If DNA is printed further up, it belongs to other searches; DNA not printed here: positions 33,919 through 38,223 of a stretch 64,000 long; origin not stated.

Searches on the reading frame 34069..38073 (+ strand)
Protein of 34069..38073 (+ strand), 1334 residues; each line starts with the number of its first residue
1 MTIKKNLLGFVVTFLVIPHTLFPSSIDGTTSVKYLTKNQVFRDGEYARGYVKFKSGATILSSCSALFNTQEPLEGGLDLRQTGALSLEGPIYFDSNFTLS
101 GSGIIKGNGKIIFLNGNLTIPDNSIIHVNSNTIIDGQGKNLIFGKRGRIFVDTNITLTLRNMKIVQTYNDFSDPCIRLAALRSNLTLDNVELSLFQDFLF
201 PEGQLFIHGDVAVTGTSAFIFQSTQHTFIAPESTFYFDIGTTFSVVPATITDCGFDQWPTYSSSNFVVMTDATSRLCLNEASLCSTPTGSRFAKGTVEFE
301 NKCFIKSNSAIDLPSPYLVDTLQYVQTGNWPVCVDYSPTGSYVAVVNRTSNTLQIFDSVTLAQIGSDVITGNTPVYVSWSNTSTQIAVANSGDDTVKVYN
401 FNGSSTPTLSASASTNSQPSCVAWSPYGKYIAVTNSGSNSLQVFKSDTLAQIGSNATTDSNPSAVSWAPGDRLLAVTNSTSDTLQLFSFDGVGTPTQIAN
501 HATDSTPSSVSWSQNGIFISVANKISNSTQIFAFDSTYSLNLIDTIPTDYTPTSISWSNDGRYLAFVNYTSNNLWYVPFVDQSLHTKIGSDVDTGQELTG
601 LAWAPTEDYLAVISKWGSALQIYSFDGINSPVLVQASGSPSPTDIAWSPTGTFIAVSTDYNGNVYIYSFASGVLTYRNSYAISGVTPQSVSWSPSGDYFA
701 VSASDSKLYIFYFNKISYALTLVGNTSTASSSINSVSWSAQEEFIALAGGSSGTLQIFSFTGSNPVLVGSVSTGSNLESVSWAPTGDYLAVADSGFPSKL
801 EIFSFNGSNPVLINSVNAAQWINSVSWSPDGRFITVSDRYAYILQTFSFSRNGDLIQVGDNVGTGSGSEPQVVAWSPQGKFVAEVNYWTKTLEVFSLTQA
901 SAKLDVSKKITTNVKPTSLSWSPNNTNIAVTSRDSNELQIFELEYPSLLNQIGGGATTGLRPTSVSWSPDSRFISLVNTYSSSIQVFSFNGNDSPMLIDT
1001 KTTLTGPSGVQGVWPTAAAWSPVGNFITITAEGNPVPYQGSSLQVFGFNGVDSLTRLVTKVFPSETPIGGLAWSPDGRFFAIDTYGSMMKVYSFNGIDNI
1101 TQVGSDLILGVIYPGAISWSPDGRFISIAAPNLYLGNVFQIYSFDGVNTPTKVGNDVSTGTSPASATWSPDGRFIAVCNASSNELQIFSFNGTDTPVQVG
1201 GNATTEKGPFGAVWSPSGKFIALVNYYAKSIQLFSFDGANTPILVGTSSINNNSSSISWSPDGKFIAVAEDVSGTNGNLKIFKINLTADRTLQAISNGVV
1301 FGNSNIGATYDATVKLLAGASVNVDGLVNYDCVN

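Call 4: search_protein_families(library=pfam, proteins=[window:34069-38073:+], max_evalue=0.1)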
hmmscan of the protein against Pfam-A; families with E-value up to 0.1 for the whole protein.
window:34069-38073:+ (1334 aa): 32 families (the best 25 are shown)
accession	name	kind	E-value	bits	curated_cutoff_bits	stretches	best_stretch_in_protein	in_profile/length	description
PF10282.15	Lactonase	-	1.7e-56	192.3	21.7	7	405-510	232-342/344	Lactonase, 7-bladed beta-propeller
PF25174.1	Beta-prop_THOC3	-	1.9e-53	181.7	305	5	376-612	51-271/272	THOC3 beta-propeller domain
PF23414.1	Beta-prop_EML_2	-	5.7e-46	157.5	90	6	598-748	1-142/266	Echinoderm microtubule-associated protein second beta-propeller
PF24817.1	WD40_WDHD1_1st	-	3e-38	132.1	109.9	8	356-479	163-285/291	WDHD1 first WD40 domain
PF23389.1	Beta-prop_WDR19_1st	-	1.1e-37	130.2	27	5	375-480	1-102/325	WDR19 first beta-propeller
PF12894.13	ANAPC4_WD40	-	3.2e-35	120.7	22.9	1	690-762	1-69/91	Anaphase-promoting complex subunit 4 WD40 domain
PF00400.38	WD40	-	2.4e-31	107.3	27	1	820-842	12-36/39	WD domain, G-beta repeat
PF24807.1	WD40_CDC20-Fz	-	1.9e-29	103.3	200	3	548-836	8-282/292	CDC20/Fizzy WD40 domain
PF04762.18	Beta-prop_ELP1_1st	-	2.2e-25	89.7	26.8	1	333-532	124-330/359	ELP1 first N-terminal beta-propeller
PF08662.17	eIF2A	-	4.7e-25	89.1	20.5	6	376-481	64-164/194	Eukaryotic translation initiation factor eIF2A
PF24814.1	WD40_Prp19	-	9.5e-25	87.6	320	2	377-614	55-279/281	Prp19 WD40 domain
PF04053.20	B-prop_COPA_B_2nd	-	3.4e-20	73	57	3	682-845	28-172/248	COPA/B second beta-propeller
PF24797.1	Beta-prop_WDR35_TULP_N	-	5.2e-18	65.7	80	2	553-710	160-328/332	WDR35/TULP4 N-terminal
PF25460.1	Beta-prop_Aladin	-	1.5e-16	60.9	171.1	2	376-583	22-228/340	Aladin seven-bladed propeller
PF23383.1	Beta-prop_IFT140_1st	-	1.6e-15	57.2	27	2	372-492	15-134/406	IFT140 first beta-propeller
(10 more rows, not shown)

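Call 5: search_protein_families(library=ncbifam, proteins=[window:34069-38073:+], max_evalue=0.1)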
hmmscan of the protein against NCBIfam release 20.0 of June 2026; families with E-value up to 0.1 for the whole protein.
window:34069-38073:+ (1334 aa): 9 families
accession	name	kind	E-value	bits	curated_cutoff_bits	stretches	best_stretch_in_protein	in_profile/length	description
TIGR02800.1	propeller_TolB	equivalog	2.3e-24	86.1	343.15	5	617-838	170-384/418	Tol-Pal system beta propeller repeat protein TolB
NF052340.1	hydrazine_beta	equivalog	4.7e-21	75.3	560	3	416-612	32-226/372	hydrazine synthase subunit beta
TIGR03866.1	PQQ_ABC_repeats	subfamily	8e-21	74.4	287.3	2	320-487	32-194/310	PQQ-dependent catabolism-associated beta-propeller protein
NF008258.1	PRK11028.1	equivalog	2.1e-18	66.5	370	2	813-996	29-212/330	6-phosphogluconolactonase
NF052460.1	L-NosZ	equivalog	1.9e-11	43.2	700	2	319-575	33-283/480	clade III lactonase-type nitrous-oxide reductase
NF050136.1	PGL_lacton_Staph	exception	6e-10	38.7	500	0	822-991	145-319/341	6-phosphogluconolactonase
NF002183.0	PRK01029.1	equivalog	1.4e-05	24.4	405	0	1240-1276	317-351/429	Tol-Pal system protein TolB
NF033523.0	lasso_peptidase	equivalog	0.00013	20.9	400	0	1155-1189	81-116/638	Atxe2 family lasso peptide isopeptidase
NF048007.1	MmpL3Stblzr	equivalog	0.0031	16.7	600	1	341-450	61-166/366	MmpL3/TtfA transport complex stabilizer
